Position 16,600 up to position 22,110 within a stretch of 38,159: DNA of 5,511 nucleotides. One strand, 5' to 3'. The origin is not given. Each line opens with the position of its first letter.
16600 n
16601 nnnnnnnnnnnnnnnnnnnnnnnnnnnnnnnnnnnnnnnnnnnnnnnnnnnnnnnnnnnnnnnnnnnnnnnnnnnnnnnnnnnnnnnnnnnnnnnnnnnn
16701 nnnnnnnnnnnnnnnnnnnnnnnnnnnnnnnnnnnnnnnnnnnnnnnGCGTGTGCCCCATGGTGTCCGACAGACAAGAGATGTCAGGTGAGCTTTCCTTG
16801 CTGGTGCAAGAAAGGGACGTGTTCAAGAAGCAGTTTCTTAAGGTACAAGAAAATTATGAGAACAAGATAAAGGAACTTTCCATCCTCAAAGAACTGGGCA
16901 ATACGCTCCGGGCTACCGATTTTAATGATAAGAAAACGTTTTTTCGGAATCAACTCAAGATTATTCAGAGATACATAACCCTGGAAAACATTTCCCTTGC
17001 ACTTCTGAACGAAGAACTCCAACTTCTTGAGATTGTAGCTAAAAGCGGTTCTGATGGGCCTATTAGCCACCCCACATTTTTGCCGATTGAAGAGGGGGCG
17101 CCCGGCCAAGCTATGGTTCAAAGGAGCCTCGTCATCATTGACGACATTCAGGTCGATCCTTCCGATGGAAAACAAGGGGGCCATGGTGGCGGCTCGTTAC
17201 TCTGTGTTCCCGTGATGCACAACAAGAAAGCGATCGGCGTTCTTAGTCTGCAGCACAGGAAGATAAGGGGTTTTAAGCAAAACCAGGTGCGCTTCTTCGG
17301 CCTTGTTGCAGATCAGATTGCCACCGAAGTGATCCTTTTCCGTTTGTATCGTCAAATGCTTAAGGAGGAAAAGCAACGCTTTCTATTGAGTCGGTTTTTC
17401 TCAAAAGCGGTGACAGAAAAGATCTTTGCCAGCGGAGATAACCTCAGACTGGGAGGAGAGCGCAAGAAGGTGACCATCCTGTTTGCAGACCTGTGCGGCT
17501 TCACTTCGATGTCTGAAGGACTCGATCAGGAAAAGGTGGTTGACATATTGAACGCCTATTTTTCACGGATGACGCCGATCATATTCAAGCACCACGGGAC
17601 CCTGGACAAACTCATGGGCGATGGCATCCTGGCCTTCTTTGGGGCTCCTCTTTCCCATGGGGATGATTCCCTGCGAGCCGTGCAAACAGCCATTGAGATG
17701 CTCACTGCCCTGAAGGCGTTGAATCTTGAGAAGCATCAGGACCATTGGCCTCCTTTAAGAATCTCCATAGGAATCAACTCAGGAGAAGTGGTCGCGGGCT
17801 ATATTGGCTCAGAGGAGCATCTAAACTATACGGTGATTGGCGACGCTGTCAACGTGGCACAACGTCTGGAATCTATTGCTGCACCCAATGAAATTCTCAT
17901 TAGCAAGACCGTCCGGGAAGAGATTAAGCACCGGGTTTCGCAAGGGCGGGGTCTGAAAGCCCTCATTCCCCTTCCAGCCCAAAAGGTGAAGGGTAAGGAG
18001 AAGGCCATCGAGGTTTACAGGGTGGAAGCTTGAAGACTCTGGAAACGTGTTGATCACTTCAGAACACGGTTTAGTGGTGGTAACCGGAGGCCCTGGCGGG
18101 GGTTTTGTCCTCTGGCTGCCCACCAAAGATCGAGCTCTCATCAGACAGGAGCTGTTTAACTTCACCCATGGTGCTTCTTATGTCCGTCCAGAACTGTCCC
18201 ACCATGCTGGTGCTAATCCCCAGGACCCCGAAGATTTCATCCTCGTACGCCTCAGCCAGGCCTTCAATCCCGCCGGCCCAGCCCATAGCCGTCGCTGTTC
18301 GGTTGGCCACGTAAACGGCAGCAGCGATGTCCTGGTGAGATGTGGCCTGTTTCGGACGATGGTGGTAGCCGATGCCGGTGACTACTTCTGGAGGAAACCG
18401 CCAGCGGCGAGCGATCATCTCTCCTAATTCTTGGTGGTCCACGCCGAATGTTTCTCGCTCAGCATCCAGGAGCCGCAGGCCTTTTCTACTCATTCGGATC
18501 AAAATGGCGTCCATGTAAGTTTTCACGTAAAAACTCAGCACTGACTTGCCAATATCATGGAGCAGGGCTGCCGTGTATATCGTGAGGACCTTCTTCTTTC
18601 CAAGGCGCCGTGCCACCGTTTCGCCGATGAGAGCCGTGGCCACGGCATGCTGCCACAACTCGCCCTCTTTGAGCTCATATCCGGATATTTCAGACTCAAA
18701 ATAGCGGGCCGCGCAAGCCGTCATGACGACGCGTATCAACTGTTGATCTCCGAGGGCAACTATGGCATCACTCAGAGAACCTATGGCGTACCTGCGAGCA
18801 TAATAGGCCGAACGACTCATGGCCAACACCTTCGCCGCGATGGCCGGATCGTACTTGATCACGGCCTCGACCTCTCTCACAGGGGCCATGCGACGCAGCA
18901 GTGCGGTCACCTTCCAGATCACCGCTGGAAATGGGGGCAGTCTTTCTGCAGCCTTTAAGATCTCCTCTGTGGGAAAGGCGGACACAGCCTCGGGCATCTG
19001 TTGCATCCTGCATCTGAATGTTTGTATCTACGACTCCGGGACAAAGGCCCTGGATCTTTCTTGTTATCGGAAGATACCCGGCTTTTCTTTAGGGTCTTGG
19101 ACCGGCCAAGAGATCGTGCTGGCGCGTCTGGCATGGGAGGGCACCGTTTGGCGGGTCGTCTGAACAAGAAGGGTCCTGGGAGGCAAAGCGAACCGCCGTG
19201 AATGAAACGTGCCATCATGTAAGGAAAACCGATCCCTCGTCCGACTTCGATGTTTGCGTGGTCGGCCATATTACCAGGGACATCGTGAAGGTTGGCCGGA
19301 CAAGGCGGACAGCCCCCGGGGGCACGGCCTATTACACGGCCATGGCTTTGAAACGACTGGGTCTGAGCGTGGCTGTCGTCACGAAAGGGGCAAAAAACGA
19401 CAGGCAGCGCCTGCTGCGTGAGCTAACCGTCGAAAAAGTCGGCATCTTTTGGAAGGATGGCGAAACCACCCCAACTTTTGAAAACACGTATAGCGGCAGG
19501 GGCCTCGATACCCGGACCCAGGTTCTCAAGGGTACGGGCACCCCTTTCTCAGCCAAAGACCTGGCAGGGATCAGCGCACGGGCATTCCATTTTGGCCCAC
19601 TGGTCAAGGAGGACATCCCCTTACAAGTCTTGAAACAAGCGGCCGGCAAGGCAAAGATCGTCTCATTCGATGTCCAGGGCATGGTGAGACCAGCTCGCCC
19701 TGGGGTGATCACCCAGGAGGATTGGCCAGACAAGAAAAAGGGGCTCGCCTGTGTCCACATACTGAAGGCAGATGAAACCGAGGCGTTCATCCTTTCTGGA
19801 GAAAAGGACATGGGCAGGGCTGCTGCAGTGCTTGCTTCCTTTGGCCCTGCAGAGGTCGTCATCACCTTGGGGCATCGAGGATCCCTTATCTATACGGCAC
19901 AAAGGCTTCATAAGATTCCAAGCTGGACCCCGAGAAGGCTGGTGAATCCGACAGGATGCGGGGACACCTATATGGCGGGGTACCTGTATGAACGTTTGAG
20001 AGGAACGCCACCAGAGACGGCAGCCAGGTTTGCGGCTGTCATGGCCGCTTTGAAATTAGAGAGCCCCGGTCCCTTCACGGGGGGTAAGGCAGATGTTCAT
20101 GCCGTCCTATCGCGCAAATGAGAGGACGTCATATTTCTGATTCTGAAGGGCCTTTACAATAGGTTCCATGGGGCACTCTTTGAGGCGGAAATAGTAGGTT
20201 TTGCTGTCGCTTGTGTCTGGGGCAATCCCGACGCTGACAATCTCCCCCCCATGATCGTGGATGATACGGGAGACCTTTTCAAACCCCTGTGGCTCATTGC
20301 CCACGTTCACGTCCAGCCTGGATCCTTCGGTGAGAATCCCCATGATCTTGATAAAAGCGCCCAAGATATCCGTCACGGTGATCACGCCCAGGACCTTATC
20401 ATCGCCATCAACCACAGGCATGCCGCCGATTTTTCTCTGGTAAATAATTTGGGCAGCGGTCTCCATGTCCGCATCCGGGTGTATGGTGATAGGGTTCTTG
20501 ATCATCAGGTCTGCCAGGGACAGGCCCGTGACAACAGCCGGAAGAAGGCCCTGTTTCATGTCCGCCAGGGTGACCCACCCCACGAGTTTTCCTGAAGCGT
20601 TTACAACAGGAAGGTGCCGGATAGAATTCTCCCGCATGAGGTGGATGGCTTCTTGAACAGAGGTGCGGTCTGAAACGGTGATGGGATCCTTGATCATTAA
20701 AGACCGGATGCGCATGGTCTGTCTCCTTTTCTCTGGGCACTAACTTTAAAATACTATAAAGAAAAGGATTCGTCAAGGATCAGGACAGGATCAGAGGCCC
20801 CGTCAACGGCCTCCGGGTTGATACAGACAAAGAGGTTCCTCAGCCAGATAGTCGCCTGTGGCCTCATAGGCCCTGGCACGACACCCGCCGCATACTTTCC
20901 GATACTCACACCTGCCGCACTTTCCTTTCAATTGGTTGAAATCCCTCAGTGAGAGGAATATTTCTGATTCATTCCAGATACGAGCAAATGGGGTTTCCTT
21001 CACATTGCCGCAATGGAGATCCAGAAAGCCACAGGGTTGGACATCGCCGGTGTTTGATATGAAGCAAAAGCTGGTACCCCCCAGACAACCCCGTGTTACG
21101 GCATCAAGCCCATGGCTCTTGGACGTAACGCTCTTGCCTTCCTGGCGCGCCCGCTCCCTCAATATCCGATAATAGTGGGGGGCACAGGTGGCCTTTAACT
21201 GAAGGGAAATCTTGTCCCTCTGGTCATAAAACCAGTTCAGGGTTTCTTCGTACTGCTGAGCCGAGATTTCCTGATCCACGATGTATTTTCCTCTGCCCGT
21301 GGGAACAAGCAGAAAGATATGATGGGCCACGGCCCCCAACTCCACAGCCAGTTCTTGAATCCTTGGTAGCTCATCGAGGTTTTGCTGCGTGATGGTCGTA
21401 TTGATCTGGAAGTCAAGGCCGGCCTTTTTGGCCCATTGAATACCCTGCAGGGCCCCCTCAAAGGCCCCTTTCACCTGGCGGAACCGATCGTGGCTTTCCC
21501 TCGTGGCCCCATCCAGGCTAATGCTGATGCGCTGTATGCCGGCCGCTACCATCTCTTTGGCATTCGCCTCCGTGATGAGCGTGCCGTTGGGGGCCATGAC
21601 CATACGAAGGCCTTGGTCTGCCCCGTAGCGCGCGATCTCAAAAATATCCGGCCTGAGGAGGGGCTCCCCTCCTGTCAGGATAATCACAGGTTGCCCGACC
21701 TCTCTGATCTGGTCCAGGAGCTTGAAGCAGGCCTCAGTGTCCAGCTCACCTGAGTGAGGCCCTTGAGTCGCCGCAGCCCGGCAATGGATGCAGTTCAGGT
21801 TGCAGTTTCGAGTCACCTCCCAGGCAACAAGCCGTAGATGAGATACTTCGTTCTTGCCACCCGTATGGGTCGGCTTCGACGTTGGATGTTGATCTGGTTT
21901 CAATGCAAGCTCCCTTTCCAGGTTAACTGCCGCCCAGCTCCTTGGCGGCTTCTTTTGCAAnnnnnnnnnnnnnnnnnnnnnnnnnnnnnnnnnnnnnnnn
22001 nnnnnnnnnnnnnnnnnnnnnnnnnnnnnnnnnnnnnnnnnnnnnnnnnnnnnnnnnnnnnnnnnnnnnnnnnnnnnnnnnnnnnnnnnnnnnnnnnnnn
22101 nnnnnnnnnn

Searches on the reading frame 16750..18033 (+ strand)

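Call 70: search_protein_families(library=ncbifam, proteins=[window:16750-18033:+], max_evalue=0.00001)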
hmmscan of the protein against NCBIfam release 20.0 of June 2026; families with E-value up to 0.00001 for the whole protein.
window:16750-18033:+ (427 aa): 3 families
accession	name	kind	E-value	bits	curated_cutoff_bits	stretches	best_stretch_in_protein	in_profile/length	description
TIGR03903.1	TOMM_kin_cyc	equivalog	7.5e-11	40.6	705.75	1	219-397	265-441/1267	TOMM system kinase/cyclase fusion protein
NF058673.1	LipAdnlyCyLipJMY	equivalog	1.5e-09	37.1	800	1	230-409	285-441/449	bifunctional lipase/adenylate cyclase LipJ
TIGR01817.1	nifA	equivalog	5.6e-06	25.4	528.85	1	46-206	7-168/534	nif-specific transcriptional activator NifA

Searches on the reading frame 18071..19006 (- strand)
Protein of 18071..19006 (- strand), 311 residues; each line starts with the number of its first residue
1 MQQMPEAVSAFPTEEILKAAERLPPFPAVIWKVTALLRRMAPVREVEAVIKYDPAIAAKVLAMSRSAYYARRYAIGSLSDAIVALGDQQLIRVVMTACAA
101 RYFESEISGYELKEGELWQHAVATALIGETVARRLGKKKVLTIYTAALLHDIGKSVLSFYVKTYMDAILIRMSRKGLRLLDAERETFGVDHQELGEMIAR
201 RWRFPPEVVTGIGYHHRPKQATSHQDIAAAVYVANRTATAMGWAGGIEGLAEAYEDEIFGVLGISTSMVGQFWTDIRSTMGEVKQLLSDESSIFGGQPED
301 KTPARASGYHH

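Call 70: search_protein_families(library=ncbifam, proteins=[window:18071-19006:-], max_evalue=0.00001)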
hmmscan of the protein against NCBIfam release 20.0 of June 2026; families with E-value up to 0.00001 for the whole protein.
window:18071-19006:- (311 aa): 2 families
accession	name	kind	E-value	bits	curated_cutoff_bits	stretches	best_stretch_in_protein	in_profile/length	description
TIGR00277.1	HDIG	domain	1.9e-11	43.7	27.6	1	116-216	4-82/84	HDIG domain-containing metalloprotein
TIGR03319.1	RNase_Y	equivalog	7.1e-06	24.8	454.35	0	189-236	374-419/514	ribonuclease Y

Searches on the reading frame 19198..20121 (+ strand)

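Call 70: search_protein_families(library=ncbifam, proteins=[window:19198-20121:+], max_evalue=0.00001)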
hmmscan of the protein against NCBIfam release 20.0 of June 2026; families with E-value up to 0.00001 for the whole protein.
window:19198-20121:+ (307 aa): 12 families
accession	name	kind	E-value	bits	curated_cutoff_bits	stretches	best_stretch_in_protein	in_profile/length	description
TIGR03168.1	1-PFK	subfamily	1.1e-14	54.1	216.4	1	200-304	196-299/305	hexose kinase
TIGR04382.1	myo_inos_iolC_N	equivalog_domain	2e-14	53.6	300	1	186-288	189-291/309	5-dehydro-2-deoxygluconokinase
TIGR02152.1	D_ribokin_bact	equivalog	1.3e-13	50.9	299.65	1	38-291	32-285/298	ribokinase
TIGR03828.1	pfkB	equivalog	4e-13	49.1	292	1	201-304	197-299/305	1-phosphofructokinase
NF007321.0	PRK09813.1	equivalog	5.8e-11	42.4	247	1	214-291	183-259/261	fructoselysine 6-kinase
NF041332.1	KDG_KDGal_kin_Halo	equivalog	1.4e-10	41.1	440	1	197-304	202-310/320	bifunctional 2-dehydro-3-deoxygluconokinase/2-dehydro-3-deoxygalactonokinase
NF008353.0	PRK11142.1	equivalog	2.5e-10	40.4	341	1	139-288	141-285/307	ribokinase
NF040938.1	KDG_KDGal_kin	equivalog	1e-09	37.9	400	1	186-287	184-284/305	bifunctional 2-dehydro-3-deoxygluconokinase/2-dehydro-3-deoxygalactonokinase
NF052444.1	DhDoxglucKinKdgK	equivalog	3.7e-09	36.4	400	1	198-287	201-290/303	2-dehydro-3-deoxygluconokinase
NF049991.1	TagKinase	equivalog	3.7e-09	35.8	420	1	190-296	199-305/321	tagatose kinase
NF006957.1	PRK09434.1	equivalog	9e-08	32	450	1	181-273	175-267/302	fructokinase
NF007068.0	PRK09513.1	equivalog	4.2e-07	29.5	432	0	200-287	200-286/312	1-phosphofructokinase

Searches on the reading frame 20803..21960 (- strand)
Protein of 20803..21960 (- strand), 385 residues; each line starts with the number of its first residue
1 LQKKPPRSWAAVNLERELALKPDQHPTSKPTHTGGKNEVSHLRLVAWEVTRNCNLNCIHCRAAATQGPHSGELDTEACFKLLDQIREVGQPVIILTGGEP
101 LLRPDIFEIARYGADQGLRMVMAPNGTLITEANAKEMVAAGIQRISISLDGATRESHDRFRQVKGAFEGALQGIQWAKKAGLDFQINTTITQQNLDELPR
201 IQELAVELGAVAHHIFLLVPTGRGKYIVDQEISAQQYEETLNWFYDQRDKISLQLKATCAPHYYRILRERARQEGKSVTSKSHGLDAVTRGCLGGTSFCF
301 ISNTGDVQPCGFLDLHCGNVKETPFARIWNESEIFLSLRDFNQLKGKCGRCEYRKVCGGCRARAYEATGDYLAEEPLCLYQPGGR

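Call 70: search_protein_families(library=ncbifam, proteins=[window:20803-21960:-], max_evalue=0.00001)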
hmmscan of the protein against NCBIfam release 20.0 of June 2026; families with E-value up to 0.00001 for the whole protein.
window:20803-21960:- (385 aa): 68 families (the best 25 are shown)
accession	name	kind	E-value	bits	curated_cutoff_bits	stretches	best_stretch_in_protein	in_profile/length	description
TIGR04545.1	rSAM_ahbD_hemeb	equivalog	1.5e-172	573.7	500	1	44-382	1-339/339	heme b synthase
TIGR04055.1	rSAM_NirJ2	equivalog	5.9e-111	371.1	500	1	44-381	1-325/326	putative heme d1 biosynthesis radical SAM protein NirJ2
TIGR04053.2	TIGR04053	equivalog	1.3e-110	370.1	395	1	44-382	9-366/366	TIGR04053 family radical SAM/SPASM domain-containing protein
TIGR04051.1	rSAM_NirJ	equivalog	4.9e-66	223.1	515.45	1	44-379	3-347/354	heme d1 biosynthesis radical SAM protein NirJ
TIGR04546.1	rSAM_ahbC_deAc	equivalog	3.7e-63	213.7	650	1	42-379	38-384/390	12,18-didecarboxysiroheme deacetylase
TIGR04054.1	rSAM_NirJ1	equivalog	1.3e-61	208.3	650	1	42-379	35-381/387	putative heme d1 biosynthesis radical SAM protein NirJ1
TIGR04347.1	pseudo_SAM_Halo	equivalog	2.2e-60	205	525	1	42-381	37-386/390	TIGR04347 family pseudo-SAM/SPASM protein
TIGR03962.1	mycofact_rSAM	equivalog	4.4e-46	157.6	265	1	45-379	14-332/339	mycofactocin radical SAM maturase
NF050035.1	rSAM_WgK_link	exception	3.8e-45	154.5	650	1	43-381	9-364/367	radical SAM/SPASM peptide maturase WgkB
TIGR04303.1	GeoRSP_rSAM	equivalog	4.4e-44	151.4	400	1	45-378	7-324/325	GeoRSP system radical SAM/SPASM protein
NF045574.1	sacti_mat_StsB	exception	1.1e-41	143.1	625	1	38-371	91-406/466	StsB family radical SAM/SPASM domain sactipeptide maturase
TIGR04133.1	rSAM_w_lipo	hypoth_equivalog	1.2e-40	139.5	425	1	38-362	19-332/350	TIGR04133 family radical SAM/SPASM protein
TIGR02109.1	PQQ_syn_pqqE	equivalog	1.8e-39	135.7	381.35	1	47-381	11-333/358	pyrroloquinoline quinone biosynthesis protein PqqE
TIGR04103.1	rSAM_nif11_3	equivalog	3.9e-38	131.1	725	1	43-364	5-329/412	nif11-class peptide radical SAM maturase 3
TIGR03913.1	rad_SAM_trio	equivalog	5.5e-38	130.5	591.75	1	45-380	21-354/477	GDL motif peptide-associated radical SAM/SPASM maturase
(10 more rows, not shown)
